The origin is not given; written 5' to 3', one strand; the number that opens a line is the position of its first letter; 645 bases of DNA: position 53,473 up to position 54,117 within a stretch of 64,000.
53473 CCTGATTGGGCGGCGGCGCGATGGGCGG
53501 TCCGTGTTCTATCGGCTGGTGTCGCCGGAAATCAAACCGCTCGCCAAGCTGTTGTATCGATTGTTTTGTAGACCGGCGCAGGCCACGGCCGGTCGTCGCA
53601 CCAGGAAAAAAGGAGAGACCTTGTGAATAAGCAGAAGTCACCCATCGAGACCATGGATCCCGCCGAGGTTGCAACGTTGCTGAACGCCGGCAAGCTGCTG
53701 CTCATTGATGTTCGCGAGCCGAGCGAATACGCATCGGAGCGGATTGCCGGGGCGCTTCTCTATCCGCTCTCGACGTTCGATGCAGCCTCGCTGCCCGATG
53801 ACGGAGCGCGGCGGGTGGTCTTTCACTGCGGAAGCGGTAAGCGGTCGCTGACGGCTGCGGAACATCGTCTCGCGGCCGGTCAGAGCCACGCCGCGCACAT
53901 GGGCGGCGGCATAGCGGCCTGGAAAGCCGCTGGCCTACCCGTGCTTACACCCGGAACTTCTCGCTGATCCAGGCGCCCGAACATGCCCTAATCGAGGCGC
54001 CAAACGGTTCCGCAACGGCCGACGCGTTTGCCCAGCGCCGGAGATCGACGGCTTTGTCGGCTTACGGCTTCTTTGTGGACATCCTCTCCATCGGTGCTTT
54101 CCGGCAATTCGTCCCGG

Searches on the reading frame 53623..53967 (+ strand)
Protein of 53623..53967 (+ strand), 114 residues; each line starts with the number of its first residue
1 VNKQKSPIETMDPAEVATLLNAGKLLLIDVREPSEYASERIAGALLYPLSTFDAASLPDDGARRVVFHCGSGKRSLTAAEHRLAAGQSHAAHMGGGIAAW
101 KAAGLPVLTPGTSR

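Call 53: search_protein_families(library=pfam, proteins=[window:53623-53967:+], max_evalue=0.001)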
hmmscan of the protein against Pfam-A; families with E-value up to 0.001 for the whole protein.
window:53623-53967:+ (114 aa): 1 family
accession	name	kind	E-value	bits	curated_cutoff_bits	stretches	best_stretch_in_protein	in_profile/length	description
PF00581.25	Rhodanese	-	4e-15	56.5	22.2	1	13-103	2-102/102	Rhodanese-like domain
